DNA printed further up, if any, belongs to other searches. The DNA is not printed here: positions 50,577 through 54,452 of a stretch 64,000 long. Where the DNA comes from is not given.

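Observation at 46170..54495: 8.2-kb four-gene block bounded by ~79-bp direct repeats duplicating a terminator and the last 7 codons of the SPFH gene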

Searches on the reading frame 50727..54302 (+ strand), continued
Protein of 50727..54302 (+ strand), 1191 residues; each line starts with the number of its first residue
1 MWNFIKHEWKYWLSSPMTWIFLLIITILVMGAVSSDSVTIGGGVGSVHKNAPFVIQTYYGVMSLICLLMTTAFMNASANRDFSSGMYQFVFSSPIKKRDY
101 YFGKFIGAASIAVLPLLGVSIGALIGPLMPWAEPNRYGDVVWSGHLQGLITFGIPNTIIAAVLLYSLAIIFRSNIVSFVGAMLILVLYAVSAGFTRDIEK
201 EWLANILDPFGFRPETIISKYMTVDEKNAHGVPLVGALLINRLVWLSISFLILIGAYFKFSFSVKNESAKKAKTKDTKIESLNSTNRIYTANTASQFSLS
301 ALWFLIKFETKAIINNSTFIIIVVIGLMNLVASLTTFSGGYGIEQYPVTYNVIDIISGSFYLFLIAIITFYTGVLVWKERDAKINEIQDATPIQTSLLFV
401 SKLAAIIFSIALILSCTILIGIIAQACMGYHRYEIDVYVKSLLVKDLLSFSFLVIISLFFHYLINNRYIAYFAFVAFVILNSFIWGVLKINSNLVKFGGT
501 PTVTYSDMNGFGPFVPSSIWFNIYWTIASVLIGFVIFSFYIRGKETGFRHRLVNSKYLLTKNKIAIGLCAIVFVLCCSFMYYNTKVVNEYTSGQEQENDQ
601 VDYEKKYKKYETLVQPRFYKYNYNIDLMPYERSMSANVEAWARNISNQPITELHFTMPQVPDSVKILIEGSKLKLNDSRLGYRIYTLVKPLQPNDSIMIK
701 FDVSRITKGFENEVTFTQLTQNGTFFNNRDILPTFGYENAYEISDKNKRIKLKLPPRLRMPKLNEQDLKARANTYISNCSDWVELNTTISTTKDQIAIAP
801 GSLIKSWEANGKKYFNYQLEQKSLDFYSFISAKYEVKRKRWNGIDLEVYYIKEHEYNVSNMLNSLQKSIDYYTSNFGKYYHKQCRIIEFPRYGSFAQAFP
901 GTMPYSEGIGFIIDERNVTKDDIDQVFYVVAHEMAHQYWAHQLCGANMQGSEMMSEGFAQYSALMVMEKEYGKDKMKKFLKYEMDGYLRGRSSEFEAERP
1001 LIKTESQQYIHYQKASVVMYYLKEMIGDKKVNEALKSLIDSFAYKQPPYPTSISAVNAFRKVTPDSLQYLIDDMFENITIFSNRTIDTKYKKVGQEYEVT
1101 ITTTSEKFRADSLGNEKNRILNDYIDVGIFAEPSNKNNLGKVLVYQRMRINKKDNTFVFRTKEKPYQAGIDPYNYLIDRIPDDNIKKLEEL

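Call 28: find_encoding_contigs(protein=P0003, flank=10000, max_places=4)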
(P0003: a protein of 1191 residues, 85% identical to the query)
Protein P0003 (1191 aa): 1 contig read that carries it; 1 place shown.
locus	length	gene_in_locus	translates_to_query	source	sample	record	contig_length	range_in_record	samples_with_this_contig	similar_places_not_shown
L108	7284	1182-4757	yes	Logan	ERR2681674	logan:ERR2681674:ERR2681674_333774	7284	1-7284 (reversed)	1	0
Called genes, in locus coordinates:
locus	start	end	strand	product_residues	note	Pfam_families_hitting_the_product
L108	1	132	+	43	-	?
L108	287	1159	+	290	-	PF00005:ABC_tran, PF13304:AAA_21 (weak)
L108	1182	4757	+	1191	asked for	PF12698:ABC2_membrane_3 (weak), PF12730:ABC2_membrane_4 (faint), PF01433:Peptidase_M1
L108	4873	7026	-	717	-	PF18962:Por_Secre_tail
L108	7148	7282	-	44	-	?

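Call 68: search_dna_similar(query=window:50727-54302:+, collection=plasmids, mode=protein, max_rows=8)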
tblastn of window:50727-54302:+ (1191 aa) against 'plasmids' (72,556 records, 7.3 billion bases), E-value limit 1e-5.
Records with a match: 31; places in all: 34; records where one place covers at least 80% of the query: 14.
Best place of each record, by identity: <60% 31.
By first word of the organism name: Zymomonas 14; Pseudoalteromonas 6; Hymenobacter 4; Fulvitalea 1; Sphingomonas 1; Granulicella 1; Gemmatirosa 1; Chondrinema 1; Spirosoma 1; Clostridioides 1.
By predicted mobility (MOB-suite, as given by PLSDB): non-mobilizable 29; mobilizable 1; conjugative 1.
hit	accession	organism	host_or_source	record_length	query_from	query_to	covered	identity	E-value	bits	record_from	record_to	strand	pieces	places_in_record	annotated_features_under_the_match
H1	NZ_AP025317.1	Fulvitalea axinellae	-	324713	4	1186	99%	39.1%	0e+0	822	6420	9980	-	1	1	M1 family aminopeptidase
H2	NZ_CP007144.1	Hymenobacter swuensis DY53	-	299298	4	1191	100%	34.6%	0e+0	752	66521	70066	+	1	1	M1 family aminopeptidase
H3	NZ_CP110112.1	Sphingomonas sp. R1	Solanum lycopersicum,Tomato (Solanum ...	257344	3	1185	99%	33.6%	4e-119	625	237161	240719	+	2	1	hypothetical protein | M1 family aminopeptidase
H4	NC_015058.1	Granulicella tundricola MP5ACTX9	-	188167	2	1184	99%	31.9%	5e-178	590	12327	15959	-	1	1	M1 family aminopeptidase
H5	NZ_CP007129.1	Gemmatirosa kalamazoonensis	-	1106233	6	1188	99%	29.8%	2e-175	582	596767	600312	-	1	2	record has no annotation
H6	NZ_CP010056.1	Hymenobacter sp. DG25B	single cell,soil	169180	34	1189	94%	28.1%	4e-114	461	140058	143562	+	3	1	hypothetical protein | M1 family aminopeptidase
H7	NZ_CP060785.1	Hymenobacter qilianensis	single bacterial strain,ermafrost ...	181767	1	1189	95%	27.4%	8e-82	417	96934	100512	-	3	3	ABC transporter permease | hypothetical protein (x2)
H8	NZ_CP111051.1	Chondrinema litorale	Seaweed,red alga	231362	11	1190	99%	25.8%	1e-103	369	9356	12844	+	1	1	M1 family aminopeptidase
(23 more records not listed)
